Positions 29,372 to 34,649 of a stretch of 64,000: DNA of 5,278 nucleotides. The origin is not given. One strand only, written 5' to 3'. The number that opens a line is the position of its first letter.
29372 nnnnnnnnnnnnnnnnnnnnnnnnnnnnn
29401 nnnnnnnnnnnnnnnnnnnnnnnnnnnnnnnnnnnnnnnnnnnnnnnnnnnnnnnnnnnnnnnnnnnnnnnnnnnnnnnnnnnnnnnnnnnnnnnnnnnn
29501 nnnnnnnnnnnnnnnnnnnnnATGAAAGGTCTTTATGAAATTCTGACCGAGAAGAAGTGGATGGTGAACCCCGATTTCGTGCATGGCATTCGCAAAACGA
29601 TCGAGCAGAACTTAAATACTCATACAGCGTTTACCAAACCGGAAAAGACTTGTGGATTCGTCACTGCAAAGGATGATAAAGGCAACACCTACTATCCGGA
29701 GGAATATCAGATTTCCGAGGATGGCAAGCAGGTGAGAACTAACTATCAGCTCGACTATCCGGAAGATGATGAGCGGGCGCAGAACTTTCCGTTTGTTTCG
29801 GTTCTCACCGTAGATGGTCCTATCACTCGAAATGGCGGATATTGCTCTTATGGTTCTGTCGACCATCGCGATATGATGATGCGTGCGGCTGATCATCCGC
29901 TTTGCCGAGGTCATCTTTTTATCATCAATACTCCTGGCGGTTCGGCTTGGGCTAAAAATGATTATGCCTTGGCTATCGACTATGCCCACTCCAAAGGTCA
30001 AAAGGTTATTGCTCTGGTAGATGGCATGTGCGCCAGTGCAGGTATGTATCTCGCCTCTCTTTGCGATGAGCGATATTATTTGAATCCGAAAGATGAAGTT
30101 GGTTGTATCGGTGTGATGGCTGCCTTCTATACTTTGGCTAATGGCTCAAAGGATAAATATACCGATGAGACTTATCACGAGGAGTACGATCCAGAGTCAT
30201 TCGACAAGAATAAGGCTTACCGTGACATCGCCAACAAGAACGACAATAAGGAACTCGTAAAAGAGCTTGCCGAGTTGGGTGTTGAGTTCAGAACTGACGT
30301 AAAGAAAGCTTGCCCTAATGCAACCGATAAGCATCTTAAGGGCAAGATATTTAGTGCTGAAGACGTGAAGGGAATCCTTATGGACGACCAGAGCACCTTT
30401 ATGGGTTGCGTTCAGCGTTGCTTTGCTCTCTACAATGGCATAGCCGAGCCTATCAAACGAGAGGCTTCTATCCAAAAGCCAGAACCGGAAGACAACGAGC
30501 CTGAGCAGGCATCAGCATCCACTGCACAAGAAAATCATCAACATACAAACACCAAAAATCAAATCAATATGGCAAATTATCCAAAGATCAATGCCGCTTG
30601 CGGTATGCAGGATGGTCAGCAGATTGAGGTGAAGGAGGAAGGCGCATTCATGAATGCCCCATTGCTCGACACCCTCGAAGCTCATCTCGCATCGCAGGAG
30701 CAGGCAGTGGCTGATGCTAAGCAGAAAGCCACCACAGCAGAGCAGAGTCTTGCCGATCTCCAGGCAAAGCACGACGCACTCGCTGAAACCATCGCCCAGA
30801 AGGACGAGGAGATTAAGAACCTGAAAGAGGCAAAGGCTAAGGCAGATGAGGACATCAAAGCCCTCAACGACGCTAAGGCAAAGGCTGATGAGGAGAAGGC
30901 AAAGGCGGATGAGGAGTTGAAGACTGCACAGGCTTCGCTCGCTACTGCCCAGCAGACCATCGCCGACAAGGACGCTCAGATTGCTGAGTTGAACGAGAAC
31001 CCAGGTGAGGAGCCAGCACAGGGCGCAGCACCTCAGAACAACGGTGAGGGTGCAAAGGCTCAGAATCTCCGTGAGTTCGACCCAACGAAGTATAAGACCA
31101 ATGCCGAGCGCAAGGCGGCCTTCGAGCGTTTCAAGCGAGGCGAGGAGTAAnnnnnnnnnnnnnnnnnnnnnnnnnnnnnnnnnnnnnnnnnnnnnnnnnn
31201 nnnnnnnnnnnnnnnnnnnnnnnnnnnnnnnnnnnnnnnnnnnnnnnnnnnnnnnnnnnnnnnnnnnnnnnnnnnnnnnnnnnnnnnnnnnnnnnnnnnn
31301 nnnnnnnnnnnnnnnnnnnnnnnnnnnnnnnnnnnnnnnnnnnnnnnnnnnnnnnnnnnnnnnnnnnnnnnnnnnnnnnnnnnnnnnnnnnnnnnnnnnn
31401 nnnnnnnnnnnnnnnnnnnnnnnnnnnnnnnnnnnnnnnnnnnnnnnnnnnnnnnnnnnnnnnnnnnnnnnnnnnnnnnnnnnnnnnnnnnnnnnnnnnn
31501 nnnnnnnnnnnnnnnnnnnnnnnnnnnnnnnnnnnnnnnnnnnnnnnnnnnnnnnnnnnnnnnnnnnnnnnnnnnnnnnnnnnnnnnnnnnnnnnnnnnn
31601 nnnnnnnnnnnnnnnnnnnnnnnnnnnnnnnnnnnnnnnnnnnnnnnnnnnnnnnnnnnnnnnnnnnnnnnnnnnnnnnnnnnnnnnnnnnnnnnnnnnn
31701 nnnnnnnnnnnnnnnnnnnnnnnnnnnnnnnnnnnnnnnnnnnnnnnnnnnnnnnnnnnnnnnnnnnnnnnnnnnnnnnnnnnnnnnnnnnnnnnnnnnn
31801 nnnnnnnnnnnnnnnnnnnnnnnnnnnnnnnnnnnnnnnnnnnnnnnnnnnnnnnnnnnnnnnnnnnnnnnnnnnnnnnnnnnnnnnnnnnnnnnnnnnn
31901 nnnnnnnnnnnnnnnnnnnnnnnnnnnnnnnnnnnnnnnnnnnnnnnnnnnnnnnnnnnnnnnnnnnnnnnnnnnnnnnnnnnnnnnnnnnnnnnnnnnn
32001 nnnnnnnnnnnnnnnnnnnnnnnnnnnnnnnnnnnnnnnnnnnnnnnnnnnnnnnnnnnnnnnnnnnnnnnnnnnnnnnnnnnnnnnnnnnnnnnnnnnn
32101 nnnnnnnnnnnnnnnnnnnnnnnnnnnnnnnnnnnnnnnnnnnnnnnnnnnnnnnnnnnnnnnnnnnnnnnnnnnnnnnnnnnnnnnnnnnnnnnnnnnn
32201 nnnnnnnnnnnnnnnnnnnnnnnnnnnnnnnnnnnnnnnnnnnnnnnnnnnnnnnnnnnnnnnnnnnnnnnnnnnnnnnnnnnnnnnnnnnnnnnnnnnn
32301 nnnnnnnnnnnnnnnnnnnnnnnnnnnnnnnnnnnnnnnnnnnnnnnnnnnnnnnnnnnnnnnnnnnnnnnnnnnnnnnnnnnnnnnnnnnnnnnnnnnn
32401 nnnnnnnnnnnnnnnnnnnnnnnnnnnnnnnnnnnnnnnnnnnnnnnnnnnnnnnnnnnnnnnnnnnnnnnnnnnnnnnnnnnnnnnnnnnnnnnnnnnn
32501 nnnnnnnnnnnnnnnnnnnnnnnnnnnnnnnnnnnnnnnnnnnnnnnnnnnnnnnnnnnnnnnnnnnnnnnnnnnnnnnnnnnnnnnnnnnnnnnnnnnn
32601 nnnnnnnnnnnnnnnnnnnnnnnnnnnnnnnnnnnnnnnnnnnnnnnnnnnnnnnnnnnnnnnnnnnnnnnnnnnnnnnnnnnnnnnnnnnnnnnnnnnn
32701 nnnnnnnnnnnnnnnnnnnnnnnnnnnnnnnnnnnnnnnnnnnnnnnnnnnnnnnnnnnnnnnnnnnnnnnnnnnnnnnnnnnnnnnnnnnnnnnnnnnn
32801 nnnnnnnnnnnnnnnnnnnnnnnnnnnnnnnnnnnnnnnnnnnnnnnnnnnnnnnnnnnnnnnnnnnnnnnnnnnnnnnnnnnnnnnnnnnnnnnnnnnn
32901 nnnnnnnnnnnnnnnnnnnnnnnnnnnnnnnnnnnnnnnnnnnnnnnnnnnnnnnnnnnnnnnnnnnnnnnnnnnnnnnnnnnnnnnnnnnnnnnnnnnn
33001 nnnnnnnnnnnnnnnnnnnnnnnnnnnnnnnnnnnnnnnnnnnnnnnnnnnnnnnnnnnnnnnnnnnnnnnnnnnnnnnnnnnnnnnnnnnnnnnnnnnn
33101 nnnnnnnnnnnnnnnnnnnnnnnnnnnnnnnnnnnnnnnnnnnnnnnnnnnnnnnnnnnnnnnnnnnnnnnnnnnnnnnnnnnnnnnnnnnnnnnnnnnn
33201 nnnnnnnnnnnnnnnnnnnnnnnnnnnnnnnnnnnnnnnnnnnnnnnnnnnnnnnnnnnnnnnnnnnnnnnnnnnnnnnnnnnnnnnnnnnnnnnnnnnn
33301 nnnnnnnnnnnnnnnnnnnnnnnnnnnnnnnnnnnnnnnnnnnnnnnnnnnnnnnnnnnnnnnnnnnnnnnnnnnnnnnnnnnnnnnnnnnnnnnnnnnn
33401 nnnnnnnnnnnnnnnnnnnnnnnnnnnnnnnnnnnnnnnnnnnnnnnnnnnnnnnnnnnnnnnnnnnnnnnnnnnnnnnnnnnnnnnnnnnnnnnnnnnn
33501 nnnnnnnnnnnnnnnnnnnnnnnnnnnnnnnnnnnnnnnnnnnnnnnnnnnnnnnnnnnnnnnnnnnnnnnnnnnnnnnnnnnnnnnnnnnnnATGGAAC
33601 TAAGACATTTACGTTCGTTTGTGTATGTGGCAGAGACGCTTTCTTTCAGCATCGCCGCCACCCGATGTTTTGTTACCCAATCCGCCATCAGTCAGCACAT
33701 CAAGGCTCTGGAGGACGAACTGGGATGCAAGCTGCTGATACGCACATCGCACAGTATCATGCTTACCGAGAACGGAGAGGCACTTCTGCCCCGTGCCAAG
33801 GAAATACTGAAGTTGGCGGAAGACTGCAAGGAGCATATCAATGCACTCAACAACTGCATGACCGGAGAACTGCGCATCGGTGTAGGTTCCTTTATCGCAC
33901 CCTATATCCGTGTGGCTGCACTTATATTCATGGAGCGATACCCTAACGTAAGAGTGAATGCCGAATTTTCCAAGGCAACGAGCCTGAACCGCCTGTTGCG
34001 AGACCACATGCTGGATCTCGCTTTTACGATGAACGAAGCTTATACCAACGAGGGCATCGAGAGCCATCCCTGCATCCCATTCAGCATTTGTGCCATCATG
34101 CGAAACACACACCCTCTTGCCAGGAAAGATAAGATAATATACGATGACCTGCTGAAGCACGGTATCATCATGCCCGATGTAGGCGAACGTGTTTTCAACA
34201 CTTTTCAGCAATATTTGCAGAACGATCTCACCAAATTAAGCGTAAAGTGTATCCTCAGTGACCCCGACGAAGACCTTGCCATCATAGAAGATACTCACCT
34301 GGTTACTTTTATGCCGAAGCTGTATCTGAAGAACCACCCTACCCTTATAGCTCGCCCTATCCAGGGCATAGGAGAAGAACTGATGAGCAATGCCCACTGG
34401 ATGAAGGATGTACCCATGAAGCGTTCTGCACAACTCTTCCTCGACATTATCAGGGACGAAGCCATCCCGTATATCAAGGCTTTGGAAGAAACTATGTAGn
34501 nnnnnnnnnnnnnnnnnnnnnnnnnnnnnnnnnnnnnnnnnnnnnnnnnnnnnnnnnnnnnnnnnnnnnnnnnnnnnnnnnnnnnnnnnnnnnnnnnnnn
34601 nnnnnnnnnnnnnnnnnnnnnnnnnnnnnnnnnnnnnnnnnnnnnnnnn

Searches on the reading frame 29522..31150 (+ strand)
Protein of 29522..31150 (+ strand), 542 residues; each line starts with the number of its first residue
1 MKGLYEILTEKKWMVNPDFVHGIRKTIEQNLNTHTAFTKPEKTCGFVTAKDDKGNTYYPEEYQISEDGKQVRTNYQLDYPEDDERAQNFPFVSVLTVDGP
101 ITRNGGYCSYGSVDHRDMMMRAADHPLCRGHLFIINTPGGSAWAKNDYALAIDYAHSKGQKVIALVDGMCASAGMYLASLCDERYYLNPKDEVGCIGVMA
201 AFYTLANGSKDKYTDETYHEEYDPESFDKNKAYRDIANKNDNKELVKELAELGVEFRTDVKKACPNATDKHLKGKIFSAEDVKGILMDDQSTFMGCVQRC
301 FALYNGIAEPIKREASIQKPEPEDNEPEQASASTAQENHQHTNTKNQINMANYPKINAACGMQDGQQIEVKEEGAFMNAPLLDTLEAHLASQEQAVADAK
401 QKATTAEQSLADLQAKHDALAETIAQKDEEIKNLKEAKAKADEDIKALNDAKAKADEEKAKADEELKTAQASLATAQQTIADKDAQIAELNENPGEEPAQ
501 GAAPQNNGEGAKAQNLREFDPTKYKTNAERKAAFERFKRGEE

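Call 7: search_protein_families(library=phrogs, proteins=[window:29522-31150:+], max_evalue=0.001)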
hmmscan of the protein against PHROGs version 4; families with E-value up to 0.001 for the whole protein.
window:29522-31150:+ (542 aa): 1 family
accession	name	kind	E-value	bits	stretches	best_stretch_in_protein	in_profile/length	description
phrog_53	-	head and packaging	5.9e-22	79.5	1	63-204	53-191/583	head maturation protease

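Call 8: search_protein_families(library=pfam, proteins=[window:29522-31150:+], max_evalue=0.001)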
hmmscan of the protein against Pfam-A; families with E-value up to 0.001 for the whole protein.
window:29522-31150:+ (542 aa): 2 families
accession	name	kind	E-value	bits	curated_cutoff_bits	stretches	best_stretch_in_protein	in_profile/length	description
PF01343.23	Peptidase_S49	-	2.2e-06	28.2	24.9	1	156-207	3-53/154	Peptidase family S49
PF06785.16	UPF0242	-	5.7e-05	23.7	33.5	1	388-489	69-168/194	Uncharacterised protein family (UPF0242) N-terminus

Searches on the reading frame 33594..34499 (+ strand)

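Call 7: search_protein_families(library=phrogs, proteins=[window:33594-34499:+], max_evalue=0.001)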
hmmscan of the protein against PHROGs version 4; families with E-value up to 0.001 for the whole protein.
window:33594-34499:+ (301 aa): 1 family
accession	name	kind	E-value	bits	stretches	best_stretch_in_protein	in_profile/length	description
phrog_3736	-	unknown function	2.3e-47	162.9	1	1-290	3-295/303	-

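Call 8: search_protein_families(library=pfam, proteins=[window:33594-34499:+], max_evalue=0.001)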
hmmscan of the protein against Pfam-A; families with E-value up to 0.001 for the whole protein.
window:33594-34499:+ (301 aa): 2 families
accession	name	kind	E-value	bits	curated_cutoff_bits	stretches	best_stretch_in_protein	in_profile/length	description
PF03466.25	LysR_substrate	-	5.9e-25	88.3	28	1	90-289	5-207/209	LysR substrate binding domain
PF00126.33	HTH_1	-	2.2e-21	76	26.6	1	3-62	1-60/60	Bacterial regulatory helix-turn-helix protein, lysR family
